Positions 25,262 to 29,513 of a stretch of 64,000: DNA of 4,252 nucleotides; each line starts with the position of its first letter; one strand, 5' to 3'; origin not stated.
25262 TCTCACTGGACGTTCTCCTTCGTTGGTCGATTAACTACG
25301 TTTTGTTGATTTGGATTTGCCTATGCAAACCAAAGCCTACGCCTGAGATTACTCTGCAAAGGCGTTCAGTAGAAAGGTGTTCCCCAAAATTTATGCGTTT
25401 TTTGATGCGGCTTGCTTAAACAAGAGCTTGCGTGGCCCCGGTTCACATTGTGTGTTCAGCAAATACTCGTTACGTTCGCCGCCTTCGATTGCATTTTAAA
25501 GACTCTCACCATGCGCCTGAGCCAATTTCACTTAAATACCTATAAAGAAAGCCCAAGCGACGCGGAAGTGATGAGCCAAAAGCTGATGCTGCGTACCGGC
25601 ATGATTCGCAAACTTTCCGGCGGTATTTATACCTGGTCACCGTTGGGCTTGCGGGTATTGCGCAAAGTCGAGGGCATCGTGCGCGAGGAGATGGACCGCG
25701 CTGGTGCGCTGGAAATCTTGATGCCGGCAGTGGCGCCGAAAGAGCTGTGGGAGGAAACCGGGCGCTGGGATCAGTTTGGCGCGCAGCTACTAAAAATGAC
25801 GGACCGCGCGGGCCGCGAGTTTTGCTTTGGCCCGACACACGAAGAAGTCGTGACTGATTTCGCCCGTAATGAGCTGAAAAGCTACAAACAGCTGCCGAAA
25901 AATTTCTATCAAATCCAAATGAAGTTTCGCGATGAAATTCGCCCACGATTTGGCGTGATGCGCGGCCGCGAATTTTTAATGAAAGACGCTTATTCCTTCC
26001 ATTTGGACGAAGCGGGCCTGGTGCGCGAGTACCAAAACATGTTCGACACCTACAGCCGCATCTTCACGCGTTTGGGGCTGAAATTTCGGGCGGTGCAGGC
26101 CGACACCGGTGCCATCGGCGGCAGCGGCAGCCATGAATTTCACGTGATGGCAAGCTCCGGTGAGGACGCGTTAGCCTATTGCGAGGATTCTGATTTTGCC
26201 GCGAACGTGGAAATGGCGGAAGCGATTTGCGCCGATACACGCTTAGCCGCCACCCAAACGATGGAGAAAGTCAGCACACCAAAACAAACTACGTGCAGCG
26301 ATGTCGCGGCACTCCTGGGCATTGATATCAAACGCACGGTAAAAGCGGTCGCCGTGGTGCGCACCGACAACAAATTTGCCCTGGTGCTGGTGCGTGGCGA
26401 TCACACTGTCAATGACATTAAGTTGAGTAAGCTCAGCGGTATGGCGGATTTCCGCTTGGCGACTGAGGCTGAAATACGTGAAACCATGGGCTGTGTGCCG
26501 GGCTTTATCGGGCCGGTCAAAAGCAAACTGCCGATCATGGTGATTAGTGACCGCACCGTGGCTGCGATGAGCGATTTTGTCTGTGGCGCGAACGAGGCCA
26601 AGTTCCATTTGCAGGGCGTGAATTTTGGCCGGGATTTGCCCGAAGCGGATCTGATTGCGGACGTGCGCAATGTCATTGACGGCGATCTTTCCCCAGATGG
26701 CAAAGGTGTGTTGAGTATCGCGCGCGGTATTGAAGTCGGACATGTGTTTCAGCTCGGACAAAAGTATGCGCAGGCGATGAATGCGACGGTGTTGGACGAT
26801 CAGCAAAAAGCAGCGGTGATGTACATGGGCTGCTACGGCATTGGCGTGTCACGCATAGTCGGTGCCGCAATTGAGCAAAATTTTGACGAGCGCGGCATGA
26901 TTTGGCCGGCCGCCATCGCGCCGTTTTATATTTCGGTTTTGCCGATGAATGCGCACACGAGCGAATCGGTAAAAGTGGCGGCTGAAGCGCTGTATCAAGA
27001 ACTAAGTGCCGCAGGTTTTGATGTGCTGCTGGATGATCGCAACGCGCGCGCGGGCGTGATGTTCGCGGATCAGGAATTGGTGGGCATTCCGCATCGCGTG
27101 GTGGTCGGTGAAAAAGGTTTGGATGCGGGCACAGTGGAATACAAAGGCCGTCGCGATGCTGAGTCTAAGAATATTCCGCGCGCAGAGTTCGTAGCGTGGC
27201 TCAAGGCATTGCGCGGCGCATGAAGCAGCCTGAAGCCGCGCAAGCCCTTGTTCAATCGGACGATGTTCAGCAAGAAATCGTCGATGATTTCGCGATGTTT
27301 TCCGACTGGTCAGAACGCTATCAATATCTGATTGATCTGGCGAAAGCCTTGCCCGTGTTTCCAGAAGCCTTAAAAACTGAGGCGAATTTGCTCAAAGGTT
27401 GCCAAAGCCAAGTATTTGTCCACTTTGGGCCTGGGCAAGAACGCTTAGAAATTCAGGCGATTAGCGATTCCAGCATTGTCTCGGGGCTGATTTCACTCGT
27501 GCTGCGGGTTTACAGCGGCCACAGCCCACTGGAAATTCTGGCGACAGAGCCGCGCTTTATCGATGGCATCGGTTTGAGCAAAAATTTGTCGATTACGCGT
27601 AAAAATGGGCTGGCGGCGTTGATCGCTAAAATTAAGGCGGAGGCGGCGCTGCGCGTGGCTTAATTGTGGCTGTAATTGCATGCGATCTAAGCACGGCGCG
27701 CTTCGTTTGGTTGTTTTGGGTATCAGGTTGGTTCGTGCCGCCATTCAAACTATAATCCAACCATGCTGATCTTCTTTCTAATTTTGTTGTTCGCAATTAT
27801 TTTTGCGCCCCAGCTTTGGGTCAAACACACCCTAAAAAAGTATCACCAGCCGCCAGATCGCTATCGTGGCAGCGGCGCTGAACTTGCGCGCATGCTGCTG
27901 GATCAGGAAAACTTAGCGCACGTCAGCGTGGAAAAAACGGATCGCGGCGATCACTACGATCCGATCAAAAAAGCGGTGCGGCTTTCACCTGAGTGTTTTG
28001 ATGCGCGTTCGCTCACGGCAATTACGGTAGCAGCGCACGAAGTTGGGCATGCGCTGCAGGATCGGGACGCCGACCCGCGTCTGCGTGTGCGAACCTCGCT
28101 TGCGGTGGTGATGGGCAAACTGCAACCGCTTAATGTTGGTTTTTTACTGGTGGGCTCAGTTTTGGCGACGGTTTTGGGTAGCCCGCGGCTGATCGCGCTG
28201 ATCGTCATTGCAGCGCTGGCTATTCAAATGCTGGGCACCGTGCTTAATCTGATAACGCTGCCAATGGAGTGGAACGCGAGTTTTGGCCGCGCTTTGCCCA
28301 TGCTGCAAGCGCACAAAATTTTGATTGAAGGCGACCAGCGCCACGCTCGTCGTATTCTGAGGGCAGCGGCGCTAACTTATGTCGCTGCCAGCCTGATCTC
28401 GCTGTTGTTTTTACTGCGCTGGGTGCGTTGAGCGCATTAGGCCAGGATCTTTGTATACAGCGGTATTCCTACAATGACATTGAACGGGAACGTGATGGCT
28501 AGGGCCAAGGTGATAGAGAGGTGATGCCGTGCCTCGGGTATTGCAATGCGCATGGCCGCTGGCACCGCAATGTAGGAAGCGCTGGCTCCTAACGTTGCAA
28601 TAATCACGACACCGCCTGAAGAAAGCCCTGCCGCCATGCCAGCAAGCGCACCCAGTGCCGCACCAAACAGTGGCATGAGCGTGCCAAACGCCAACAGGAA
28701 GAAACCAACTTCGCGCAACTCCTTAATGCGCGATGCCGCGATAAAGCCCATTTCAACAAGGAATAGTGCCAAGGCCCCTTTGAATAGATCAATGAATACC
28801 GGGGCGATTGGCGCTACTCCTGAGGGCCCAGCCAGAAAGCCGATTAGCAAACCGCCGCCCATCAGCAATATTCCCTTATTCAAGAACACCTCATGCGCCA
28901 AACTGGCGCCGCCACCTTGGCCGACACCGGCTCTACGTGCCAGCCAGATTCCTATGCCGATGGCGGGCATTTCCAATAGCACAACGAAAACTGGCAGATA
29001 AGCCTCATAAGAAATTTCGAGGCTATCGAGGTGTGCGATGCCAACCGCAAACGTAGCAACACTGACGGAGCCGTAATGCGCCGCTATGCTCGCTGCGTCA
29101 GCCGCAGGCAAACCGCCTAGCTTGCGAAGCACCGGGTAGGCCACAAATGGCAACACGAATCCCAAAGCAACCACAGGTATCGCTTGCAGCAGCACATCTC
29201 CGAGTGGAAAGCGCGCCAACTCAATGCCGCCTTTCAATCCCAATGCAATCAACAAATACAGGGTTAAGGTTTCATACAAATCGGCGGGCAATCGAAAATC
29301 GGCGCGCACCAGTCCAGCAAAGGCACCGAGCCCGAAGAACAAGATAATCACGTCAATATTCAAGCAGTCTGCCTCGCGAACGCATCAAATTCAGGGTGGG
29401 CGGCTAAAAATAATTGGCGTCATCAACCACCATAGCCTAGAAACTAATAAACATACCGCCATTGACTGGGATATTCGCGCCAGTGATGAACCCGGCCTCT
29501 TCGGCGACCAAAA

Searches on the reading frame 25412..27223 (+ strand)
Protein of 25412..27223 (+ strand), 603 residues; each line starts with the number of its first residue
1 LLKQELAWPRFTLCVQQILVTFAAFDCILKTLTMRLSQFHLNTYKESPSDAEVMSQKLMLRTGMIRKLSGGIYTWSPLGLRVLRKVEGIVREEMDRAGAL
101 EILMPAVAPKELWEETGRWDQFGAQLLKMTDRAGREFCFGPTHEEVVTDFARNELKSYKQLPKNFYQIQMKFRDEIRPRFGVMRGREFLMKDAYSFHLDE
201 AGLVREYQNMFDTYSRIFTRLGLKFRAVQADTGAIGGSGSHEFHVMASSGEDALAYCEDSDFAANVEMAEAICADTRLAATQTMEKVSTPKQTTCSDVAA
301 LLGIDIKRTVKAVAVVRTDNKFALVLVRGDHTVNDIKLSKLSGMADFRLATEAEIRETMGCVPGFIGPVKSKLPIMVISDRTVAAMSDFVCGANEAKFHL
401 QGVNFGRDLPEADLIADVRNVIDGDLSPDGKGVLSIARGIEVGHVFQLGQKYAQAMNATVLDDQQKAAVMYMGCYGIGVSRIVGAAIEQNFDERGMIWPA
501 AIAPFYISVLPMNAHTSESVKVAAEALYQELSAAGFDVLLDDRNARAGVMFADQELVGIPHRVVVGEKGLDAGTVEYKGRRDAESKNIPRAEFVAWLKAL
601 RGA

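Call 50: search_protein_families(library=pfam, proteins=[window:25412-27223:+], max_evalue=0.00001)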
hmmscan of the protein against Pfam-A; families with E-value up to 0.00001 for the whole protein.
window:25412-27223:+ (603 aa): 3 families
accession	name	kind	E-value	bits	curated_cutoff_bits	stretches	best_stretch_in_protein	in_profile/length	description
PF00587.30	tRNA-synt_2b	-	1.2e-34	120.3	29.3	1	129-490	3-179/179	tRNA synthetase class II core domain (G, H, P, S and T)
PF04073.20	tRNA_edit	-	1.8e-25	89.9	25.5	1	290-404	2-117/123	Aminoacyl-tRNA editing domain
PF03129.25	HGTP_anticodon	-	4.8e-20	72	21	1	508-599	3-93/94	Anticodon binding domain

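Call 70: find_homologous_proteins(query=window:25412-27223:+, max_evalue=1e-50)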
Query window:25412-27223:+ (603 aa): 8000 proteins with E <= 1e-50 among 8000 candidates; the best 120 are listed.
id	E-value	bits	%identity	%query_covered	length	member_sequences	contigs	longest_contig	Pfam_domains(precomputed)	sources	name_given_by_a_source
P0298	0.0e+0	1282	100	95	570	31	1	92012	PF03129.26,PF00587.31,PF04073.21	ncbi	-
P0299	0.0e+0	1268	94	99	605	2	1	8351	PF03129.26,PF00587.31,PF04073.21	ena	-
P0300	0.0e+0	1232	96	95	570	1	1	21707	PF03129.26,PF00587.31,PF04073.21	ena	-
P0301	0.0e+0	1152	86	98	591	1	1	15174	PF03129.26,PF00587.31,PF04073.21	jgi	jgi:prolyl-tRNA synthetase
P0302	0.0e+0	1130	88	94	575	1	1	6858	PF03129.26,PF00587.31,PF04073.21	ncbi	-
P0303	0.0e+0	1110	86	94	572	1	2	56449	PF03129.26,PF00587.31,PF04073.21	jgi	jgi:prolyl-tRNA synthetase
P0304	0.0e+0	1107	85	94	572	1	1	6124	PF03129.26,PF00587.31,PF04073.21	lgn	-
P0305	0.0e+0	1103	85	94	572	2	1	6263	PF03129.26,PF00587.31,PF04073.21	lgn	-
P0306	0.0e+0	1100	86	94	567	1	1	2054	PF03129.26,PF00587.31,PF04073.21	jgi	jgi:prolyl-tRNA synthetase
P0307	0.0e+0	1088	83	94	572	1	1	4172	PF03129.26,PF00587.31,PF04073.21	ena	-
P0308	0.0e+0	1083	83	95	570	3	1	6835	PF03129.26,PF00587.31,PF04073.21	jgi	jgi:prolyl-tRNA synthetase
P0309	0.0e+0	1077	83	94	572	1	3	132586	PF03129.26,PF00587.31,PF04073.21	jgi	jgi:prolyl-tRNA synthetase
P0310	0.0e+0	1070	83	94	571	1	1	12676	PF03129.26,PF00587.31,PF04073.21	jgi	jgi:prolyl-tRNA synthetase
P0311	0.0e+0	1068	82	94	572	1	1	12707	PF03129.26,PF00587.31,PF04073.21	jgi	jgi:prolyl-tRNA synthetase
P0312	0.0e+0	1056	82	94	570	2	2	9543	PF03129.26,PF00587.31,PF04073.21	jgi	jgi:prolyl-tRNA synthetase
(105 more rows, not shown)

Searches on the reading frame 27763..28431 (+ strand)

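Call 85: search_protein_families(library=pfam, proteins=[window:27763-28431:+], max_evalue=0.00001)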
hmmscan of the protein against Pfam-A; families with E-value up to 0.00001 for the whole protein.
window:27763-28431:+ (222 aa): 1 family
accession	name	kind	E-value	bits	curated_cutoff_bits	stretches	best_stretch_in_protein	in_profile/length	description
PF04298.18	Zn_peptidase_2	-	2.7e-61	207.3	27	1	3-221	2-214/218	Putative neutral zinc metallopeptidase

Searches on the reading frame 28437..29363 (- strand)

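Call 85: search_protein_families(library=pfam, proteins=[window:28437-29363:-], max_evalue=0.00001)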
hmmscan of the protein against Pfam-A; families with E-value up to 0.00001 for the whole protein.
window:28437-29363:- (308 aa): 1 family
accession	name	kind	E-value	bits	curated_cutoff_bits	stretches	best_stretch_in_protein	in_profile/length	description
PF05982.17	Sbt_1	-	1.8e-104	349.8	27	1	6-306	2-306/308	Na+-dependent bicarbonate transporter superfamily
